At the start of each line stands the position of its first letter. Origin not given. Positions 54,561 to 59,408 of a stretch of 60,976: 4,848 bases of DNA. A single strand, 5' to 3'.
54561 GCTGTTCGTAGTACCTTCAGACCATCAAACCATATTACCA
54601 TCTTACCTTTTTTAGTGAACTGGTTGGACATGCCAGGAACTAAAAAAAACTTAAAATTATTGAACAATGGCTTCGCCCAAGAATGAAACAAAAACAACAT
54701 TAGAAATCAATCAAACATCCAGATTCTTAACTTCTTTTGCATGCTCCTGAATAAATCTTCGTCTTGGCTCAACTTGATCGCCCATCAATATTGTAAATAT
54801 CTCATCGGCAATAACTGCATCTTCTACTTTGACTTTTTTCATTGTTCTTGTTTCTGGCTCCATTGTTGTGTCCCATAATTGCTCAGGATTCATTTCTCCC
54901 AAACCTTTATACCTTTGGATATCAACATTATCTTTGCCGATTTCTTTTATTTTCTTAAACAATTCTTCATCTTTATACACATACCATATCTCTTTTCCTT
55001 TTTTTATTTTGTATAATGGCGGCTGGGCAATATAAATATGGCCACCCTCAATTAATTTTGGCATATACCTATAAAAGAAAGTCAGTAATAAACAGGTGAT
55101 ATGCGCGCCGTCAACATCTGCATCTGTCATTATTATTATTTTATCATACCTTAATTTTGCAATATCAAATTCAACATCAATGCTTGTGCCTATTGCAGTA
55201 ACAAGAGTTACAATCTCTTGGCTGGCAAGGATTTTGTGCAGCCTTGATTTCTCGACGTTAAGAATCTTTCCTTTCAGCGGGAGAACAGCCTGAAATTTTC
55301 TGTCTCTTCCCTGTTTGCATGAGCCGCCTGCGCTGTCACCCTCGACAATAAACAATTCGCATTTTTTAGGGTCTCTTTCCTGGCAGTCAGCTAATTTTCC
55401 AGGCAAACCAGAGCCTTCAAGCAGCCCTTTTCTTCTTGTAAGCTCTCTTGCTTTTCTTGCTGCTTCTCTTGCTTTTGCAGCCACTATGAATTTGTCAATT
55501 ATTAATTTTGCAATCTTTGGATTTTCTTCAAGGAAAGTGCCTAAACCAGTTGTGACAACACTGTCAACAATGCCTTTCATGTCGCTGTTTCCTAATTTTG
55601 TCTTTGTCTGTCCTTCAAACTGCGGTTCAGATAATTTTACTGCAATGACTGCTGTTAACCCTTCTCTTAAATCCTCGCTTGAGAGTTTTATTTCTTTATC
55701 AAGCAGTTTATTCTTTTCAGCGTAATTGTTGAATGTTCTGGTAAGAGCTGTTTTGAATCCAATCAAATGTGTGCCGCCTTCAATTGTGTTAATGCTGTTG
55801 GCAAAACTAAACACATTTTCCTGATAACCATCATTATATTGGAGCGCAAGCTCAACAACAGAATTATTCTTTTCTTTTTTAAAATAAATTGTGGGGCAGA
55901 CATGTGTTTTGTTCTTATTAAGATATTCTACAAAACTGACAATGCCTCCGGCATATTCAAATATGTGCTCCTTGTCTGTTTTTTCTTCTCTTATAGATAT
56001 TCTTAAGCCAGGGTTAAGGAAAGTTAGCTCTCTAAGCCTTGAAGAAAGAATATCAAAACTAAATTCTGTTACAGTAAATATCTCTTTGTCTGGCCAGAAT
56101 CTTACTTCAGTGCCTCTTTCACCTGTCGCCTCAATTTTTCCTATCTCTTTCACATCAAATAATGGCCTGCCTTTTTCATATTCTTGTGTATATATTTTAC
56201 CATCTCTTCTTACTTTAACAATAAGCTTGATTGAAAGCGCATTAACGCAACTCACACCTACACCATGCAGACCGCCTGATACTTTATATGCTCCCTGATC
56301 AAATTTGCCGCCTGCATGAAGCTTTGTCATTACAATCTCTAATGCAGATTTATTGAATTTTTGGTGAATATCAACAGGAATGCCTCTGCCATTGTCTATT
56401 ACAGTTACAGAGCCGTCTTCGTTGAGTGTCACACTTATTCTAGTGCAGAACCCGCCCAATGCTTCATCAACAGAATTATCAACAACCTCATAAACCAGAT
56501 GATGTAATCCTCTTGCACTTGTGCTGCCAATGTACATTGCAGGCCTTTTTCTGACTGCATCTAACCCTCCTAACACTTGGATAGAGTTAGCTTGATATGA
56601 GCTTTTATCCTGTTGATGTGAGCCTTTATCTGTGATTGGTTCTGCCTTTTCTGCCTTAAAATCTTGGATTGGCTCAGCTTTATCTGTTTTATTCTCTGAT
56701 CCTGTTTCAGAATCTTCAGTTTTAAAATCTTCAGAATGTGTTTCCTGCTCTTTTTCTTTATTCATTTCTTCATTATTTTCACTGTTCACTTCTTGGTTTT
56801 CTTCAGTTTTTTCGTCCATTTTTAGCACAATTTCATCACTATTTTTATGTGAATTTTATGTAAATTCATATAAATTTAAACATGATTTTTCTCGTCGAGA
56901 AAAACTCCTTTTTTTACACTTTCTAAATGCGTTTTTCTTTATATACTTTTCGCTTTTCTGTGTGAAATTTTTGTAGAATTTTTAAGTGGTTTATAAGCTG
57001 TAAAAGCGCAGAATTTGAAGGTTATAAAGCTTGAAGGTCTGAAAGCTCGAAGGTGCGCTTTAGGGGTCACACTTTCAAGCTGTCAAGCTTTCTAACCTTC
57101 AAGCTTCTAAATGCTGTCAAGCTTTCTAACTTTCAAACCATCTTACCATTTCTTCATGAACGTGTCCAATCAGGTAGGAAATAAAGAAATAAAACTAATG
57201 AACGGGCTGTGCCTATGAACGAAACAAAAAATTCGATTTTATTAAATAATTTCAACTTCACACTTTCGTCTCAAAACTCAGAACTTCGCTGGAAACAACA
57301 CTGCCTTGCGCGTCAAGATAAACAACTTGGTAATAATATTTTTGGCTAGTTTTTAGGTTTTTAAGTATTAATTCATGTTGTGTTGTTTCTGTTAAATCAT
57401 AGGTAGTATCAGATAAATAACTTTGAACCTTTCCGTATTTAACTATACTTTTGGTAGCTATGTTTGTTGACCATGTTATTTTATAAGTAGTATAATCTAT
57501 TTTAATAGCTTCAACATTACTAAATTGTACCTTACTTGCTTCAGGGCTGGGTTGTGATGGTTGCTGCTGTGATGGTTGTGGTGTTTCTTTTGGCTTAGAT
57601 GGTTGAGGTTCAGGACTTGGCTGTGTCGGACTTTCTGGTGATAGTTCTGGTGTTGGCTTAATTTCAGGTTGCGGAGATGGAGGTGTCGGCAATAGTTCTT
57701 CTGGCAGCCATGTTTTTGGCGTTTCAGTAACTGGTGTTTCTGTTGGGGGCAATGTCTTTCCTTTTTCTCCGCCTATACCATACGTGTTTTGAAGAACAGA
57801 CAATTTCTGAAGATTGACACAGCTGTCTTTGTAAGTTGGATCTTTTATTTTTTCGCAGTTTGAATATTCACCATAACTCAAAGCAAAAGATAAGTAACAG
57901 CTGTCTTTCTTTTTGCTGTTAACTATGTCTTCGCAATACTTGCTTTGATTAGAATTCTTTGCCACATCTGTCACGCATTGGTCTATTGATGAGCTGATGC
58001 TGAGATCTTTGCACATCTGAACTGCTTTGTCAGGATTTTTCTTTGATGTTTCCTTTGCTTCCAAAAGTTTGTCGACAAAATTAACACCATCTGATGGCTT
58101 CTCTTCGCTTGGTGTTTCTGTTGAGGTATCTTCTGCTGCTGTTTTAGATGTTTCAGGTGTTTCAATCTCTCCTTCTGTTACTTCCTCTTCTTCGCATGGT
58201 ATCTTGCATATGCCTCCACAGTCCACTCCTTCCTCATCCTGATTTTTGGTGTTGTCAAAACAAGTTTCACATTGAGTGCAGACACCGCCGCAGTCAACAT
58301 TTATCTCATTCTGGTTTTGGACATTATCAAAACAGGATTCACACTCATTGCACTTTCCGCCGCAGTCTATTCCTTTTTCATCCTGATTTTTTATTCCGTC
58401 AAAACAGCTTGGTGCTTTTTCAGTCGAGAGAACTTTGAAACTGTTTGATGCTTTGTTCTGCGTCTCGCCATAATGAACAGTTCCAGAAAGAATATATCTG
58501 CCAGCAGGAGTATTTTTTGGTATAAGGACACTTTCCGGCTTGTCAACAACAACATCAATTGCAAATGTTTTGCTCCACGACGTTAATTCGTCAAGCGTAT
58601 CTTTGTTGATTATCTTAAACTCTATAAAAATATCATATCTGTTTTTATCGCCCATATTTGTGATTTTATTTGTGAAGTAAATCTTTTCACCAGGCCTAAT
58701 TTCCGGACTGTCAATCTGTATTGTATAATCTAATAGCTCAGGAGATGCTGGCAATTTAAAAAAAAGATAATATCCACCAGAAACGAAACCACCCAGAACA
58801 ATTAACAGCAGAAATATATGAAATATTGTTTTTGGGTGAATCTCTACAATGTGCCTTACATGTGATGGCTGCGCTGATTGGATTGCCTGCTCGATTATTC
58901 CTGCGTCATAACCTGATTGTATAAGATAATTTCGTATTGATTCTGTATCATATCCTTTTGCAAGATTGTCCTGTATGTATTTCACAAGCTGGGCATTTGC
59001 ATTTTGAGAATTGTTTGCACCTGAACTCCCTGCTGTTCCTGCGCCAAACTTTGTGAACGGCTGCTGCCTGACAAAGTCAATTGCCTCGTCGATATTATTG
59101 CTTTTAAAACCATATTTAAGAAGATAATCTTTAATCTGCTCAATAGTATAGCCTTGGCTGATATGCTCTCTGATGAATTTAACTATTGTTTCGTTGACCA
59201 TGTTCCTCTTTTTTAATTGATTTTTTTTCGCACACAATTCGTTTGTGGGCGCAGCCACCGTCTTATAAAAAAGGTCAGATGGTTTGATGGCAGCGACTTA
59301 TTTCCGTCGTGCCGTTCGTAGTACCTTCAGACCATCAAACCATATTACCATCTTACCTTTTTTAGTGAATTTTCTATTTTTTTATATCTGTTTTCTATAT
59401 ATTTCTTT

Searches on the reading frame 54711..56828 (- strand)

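Call 9: search_protein_families(library=pfam, proteins=[window:54711-56828:-], max_evalue=0.01)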
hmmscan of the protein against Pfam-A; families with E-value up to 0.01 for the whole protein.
window:54711-56828:- (705 aa): 4 families
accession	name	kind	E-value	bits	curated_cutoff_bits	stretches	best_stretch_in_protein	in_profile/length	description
PF00204.31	DNA_gyraseB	-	5.1e-59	199.1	27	1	295-462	1-172/173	DNA gyrase B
PF00986.26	DNA_gyraseB_C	-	2.2e-31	108.3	29.8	1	633-694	2-63/63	DNA gyrase B subunit, carboxyl terminus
PF01751.28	Toprim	-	2e-20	73.2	23.1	1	491-602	1-95/96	Toprim domain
PF02518.31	HATPase_c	-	1.2e-16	61.6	26.4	1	105-248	3-109/111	Histidine kinase-, DNA gyrase B-, and HSP90-like ATPase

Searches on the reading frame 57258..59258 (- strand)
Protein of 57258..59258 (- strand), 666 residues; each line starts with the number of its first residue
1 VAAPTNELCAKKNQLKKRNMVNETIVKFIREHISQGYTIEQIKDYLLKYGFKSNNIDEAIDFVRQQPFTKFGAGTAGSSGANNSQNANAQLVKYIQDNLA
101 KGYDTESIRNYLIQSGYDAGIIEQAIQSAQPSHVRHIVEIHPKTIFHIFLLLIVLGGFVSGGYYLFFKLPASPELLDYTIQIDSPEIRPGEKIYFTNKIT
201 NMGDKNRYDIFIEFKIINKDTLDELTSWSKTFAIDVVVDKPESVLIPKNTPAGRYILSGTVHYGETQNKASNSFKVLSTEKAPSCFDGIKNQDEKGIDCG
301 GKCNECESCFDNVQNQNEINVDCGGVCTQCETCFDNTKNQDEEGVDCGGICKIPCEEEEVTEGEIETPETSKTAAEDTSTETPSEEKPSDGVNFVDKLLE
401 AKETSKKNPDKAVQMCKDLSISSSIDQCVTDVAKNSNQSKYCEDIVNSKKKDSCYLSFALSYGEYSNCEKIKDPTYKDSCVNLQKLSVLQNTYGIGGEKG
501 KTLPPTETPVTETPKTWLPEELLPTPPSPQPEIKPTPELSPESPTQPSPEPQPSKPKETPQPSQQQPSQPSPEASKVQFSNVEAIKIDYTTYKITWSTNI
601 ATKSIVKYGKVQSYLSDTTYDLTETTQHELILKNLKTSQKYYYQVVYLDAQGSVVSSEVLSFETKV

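Call 9: search_protein_families(library=pfam, proteins=[window:57258-59258:-], max_evalue=0.01)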
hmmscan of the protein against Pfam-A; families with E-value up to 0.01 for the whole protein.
window:57258-59258:- (666 aa): 4 families
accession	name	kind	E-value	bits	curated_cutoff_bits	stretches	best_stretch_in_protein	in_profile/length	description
PF16656.11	Pur_ac_phosph_N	-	2.9e-07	31.4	30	1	588-664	11-93/93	Purple acid Phosphatase, N-terminal domain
PF21982.2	RecX_HTH1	-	2.3e-05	24.7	26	0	37-62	14-39/40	RecX, first three-helix domain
PF00041.27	fn3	-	0.003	18.2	25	1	580-661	4-82/84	Fibronectin type III domain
PF24760.1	TPR_IF140_C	-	0.006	17.4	27.4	0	382-429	47-94/124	IF140 C-terminal TPR domain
